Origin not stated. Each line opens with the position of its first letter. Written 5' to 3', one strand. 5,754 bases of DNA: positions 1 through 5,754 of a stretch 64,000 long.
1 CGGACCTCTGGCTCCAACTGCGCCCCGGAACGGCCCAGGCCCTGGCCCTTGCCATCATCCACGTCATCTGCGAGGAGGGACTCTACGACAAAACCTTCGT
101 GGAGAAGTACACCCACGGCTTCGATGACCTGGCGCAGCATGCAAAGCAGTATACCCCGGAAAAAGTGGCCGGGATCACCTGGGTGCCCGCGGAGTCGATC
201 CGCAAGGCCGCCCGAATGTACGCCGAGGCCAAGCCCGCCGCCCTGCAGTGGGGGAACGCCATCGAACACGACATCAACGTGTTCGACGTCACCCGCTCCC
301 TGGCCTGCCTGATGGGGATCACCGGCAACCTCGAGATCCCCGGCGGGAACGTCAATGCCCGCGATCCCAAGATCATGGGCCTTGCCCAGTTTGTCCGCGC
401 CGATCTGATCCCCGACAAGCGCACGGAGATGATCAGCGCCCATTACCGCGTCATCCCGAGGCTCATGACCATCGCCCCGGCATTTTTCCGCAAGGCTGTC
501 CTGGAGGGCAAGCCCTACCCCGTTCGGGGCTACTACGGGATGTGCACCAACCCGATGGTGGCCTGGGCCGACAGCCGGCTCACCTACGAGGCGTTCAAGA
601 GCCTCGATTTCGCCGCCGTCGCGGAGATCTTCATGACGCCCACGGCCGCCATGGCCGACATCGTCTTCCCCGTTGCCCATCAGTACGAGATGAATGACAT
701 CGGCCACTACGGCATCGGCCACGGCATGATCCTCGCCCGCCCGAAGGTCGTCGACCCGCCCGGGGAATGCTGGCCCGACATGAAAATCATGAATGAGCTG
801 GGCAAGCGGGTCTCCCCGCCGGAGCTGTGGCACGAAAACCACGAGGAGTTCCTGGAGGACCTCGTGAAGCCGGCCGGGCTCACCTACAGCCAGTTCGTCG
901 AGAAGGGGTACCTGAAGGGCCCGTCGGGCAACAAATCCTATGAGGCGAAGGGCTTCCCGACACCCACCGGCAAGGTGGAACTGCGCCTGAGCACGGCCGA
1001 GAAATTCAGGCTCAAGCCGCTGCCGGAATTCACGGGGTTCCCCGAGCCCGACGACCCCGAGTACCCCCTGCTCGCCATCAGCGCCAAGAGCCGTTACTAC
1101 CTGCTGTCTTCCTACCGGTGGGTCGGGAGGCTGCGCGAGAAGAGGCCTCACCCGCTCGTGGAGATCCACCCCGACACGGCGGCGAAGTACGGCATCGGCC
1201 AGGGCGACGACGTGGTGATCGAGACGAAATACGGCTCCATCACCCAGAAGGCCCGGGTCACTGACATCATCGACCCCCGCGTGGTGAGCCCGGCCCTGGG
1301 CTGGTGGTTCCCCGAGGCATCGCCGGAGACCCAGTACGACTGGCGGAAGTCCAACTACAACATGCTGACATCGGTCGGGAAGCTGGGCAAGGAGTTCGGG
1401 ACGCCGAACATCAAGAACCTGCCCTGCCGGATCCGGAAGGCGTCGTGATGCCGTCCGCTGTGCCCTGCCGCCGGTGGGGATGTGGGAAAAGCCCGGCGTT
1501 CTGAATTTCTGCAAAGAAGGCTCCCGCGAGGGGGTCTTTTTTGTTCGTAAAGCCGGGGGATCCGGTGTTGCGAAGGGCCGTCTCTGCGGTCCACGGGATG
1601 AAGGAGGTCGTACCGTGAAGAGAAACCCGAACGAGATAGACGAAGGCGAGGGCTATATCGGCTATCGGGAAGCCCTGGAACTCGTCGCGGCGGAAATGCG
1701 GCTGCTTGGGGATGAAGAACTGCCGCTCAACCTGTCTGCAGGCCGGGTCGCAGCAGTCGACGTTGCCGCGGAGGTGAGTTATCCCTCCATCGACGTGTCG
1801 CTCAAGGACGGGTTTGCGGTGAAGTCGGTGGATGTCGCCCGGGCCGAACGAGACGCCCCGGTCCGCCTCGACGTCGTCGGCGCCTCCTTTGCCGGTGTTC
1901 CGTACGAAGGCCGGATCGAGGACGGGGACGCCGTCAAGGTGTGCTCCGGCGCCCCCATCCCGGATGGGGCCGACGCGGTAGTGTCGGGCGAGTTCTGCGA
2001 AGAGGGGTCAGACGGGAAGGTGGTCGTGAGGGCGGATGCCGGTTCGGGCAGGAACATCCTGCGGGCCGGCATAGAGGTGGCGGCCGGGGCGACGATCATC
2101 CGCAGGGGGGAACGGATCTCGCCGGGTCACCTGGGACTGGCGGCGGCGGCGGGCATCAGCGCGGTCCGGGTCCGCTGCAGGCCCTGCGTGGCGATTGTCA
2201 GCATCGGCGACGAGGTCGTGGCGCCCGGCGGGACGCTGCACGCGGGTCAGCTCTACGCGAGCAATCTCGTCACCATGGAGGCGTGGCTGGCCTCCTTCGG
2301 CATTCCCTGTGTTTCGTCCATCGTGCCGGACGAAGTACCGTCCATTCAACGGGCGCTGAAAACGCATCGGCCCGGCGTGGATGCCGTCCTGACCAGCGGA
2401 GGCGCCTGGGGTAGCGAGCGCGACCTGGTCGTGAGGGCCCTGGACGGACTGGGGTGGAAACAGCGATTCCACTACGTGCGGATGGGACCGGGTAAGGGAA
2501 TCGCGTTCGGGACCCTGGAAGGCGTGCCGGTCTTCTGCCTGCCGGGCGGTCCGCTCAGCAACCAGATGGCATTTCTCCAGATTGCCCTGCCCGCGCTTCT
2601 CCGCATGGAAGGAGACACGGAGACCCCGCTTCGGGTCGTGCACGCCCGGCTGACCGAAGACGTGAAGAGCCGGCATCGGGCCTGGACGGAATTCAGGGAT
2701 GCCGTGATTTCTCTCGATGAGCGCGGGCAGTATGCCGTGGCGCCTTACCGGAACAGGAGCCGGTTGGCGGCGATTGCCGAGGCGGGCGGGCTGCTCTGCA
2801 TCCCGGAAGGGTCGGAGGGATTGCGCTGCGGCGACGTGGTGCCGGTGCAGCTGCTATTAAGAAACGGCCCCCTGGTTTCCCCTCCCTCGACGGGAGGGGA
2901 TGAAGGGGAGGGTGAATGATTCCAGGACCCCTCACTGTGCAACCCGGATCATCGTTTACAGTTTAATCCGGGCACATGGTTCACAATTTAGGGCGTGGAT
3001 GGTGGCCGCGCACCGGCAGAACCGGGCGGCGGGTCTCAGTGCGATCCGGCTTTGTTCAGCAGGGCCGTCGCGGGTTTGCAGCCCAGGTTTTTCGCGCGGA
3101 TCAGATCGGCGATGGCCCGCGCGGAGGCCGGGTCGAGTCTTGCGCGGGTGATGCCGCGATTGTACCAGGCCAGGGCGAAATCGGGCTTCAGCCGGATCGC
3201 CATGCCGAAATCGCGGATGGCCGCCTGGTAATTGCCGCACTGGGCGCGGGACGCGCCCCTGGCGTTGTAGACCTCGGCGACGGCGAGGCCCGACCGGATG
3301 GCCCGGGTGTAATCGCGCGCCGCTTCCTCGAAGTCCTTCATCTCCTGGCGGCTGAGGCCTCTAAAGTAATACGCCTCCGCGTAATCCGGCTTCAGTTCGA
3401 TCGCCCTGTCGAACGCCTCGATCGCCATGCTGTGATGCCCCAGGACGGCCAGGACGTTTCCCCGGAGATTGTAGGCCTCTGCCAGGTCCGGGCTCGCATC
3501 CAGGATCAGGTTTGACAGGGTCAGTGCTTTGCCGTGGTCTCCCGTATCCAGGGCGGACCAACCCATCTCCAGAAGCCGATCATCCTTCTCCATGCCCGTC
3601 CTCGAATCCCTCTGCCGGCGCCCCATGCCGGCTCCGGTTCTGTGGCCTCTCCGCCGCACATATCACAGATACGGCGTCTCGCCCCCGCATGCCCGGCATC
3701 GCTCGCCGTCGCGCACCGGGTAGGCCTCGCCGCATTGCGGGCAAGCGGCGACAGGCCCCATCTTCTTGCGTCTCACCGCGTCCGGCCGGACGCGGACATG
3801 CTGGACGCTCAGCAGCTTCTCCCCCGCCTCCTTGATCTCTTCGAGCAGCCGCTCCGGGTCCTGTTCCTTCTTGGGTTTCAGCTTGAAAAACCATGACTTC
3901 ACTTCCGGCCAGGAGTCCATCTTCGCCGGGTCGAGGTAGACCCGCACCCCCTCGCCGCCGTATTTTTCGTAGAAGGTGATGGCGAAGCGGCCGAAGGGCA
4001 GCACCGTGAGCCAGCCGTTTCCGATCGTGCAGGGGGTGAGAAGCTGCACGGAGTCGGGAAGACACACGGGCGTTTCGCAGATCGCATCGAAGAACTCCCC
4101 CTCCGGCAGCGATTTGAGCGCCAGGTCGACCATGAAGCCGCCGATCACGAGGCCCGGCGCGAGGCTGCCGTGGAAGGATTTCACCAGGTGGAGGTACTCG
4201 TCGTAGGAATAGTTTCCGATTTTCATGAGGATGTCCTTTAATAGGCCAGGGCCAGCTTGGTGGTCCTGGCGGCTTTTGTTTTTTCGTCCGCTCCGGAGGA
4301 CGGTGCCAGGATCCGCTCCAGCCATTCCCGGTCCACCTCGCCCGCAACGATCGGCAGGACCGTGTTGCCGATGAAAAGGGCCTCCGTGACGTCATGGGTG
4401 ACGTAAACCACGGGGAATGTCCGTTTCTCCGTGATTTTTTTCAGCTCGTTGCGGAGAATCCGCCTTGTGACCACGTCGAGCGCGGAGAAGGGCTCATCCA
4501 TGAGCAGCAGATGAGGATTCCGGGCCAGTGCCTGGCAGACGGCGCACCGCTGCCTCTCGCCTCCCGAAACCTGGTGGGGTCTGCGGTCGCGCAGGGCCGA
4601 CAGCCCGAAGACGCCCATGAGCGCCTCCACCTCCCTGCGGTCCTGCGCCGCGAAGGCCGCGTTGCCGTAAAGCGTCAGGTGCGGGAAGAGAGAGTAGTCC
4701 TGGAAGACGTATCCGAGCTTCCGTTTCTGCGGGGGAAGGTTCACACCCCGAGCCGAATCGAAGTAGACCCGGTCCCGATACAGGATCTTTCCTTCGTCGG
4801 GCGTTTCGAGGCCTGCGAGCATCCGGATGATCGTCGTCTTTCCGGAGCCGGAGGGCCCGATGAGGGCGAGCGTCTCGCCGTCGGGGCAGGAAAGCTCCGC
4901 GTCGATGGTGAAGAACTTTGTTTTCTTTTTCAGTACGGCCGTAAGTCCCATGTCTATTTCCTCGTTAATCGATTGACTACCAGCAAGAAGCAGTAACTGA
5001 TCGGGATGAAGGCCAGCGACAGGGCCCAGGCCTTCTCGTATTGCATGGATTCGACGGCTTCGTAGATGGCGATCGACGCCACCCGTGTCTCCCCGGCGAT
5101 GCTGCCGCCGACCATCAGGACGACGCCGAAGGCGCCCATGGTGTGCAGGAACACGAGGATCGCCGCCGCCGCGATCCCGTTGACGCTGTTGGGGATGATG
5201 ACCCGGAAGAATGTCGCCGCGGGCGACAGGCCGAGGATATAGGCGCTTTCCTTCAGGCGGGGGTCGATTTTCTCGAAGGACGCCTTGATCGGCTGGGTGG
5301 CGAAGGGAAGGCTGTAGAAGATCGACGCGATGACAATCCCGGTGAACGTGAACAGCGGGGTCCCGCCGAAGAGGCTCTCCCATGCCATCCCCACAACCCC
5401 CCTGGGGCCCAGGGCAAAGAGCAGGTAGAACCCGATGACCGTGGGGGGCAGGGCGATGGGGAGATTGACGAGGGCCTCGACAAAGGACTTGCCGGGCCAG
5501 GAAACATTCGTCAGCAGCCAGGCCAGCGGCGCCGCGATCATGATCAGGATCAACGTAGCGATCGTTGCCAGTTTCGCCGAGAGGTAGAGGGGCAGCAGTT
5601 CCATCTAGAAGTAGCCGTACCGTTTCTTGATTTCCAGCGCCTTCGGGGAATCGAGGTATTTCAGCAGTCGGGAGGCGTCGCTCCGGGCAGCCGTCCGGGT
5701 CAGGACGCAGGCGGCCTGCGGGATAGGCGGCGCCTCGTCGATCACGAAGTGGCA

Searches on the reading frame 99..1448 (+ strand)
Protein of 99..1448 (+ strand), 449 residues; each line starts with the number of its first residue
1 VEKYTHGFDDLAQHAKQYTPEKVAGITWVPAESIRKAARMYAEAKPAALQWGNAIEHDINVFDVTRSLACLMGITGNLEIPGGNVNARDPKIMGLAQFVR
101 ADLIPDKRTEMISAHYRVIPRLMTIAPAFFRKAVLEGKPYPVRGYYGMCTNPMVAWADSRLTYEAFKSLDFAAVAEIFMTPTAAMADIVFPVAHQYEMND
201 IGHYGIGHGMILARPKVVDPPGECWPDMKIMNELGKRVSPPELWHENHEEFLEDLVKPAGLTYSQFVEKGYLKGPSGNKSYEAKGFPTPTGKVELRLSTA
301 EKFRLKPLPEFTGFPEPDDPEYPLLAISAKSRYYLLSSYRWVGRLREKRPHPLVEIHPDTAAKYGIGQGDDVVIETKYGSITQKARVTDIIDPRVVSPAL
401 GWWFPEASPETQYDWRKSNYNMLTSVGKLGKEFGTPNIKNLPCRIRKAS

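Call 62: search_protein_families(library=pfam, max_evalue=0.01, proteins=[window:99-1448:+])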
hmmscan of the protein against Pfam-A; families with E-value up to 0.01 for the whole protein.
window:99-1448:+ (449 aa): 2 families
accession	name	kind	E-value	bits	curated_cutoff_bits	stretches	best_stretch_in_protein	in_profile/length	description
PF01568.27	Molydop_binding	-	1.8e-18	67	26.8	1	325-438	2-106/110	Molydopterin dinucleotide binding domain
PF00384.28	Molybdopterin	-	1.4e-17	64.2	24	1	42-237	179-353/353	Molybdopterin oxidoreductase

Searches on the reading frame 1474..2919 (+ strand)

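Call 62: search_protein_families(library=pfam, max_evalue=0.01, proteins=[window:1474-2919:+])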
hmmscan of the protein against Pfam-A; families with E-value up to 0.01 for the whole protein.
window:1474-2919:+ (481 aa): 3 families
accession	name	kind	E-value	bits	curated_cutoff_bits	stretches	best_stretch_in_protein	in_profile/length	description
PF03453.22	MoeA_N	-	1.2e-34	119.7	30.8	1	64-227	3-160/160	MoeA N-terminal region (domain I and II)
PF00994.29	MoCF_biosynth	-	1.1e-17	64.5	26.6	1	240-376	1-143/144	Probable molybdopterin binding domain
PF03454.20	MoeA_C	-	5.8e-07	30.1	22.1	1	391-461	2-72/72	MoeA C-terminal region (domain IV)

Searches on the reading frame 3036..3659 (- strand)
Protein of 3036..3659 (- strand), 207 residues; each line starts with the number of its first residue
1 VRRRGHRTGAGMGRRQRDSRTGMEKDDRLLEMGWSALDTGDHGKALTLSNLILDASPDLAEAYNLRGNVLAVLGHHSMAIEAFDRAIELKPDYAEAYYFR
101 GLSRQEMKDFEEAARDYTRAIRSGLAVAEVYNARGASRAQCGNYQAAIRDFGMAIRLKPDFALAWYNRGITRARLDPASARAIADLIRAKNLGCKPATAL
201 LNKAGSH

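Call 62: search_protein_families(library=pfam, max_evalue=0.01, proteins=[window:3036-3659:-])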
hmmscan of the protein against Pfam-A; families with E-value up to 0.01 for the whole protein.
window:3036-3659:- (207 aa): 15 families
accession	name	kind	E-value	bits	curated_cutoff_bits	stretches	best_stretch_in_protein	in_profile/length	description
PF00515.34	TPR_1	-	1.4e-25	88.4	27.8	3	60-93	1-34/34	Tetratricopeptide repeat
PF07719.23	TPR_2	-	4.8e-22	76.6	27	3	60-93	1-34/34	Tetratricopeptide repeat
PF13414.12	TPR_11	-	7.6e-20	70.8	26.8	2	67-105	1-39/42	TPR repeat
PF13181.12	TPR_8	-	8e-16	57.2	25.7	1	60-93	1-34/34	Tetratricopeptide repeat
PF13371.12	TPR_9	-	1.3e-13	51.2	35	2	37-96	6-65/73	Tetratricopeptide repeat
PF13432.12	TPR_16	-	1.8e-13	51.1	32.7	3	30-93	1-64/65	Tetratricopeptide repeat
PF13431.12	TPR_17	-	3.1e-11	43.1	24.4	0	82-113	1-32/34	Tetratricopeptide repeat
PF13428.12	TPR_14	-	5e-09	36.4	23.5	1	61-100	2-41/44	Tetratricopeptide repeat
PF13424.12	TPR_12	-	1.6e-08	35.1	30.1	2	58-122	1-73/77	Tetratricopeptide repeat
PF23914.1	TPR_CcmH_CycH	-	4.5e-06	27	42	1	53-157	43-150/158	Cytochrome c-type biogenesis protein H TPR domain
PF13174.12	TPR_6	-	0.00016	22.6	26.3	0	95-122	1-28/33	Tetratricopeptide repeat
PF10516.15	SHNi-TPR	-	0.0007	19.5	21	0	69-88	3-22/38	SHNi-TPR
PF14559.12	TPR_19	-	0.00086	20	25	0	36-97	1-62/68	Tetratricopeptide repeat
PF25575.1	TPR_BSK1_C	-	0.0011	19.3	42.2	1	107-166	55-115/118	Serine/threonine-protein kinase BSK1-like, TPR repeats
PF01239.28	PPTA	-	0.0017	18.4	29.5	0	79-101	4-26/32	Protein prenyltransferase alpha subunit repeat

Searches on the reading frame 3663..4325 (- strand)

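Call 62: search_protein_families(library=pfam, max_evalue=0.01, proteins=[window:3663-4325:-])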
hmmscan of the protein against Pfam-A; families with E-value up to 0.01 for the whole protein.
window:3663-4325:- (220 aa): 2 families
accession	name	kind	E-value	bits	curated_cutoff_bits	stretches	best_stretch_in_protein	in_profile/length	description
PF02663.19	FmdE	-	1.9e-37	128.7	22.9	1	51-175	1-127/133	FmdE, Molybdenum formylmethanofuran dehydrogenase operon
PF23475.1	zf-Tbcl_FmdE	-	1.1e-15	57.2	23.2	1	186-219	1-34/35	FmdE treble clef zinc finger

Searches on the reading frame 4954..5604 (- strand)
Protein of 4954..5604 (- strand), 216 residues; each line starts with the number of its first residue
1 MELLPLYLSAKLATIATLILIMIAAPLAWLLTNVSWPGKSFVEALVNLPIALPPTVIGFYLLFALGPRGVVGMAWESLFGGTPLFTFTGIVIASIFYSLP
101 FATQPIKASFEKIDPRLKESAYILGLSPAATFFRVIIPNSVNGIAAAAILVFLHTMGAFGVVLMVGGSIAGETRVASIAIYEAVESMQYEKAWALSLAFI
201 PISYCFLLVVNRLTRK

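Call 62: search_protein_families(library=pfam, max_evalue=0.01, proteins=[window:4954-5604:-])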
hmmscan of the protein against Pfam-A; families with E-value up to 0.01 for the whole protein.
window:4954-5604:- (216 aa): 1 family
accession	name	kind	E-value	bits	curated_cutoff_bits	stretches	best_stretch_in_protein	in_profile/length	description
PF00528.27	BPD_transp_1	-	2e-18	67.2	26.4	1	26-215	3-180/184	Binding-protein-dependent transport system inner membrane component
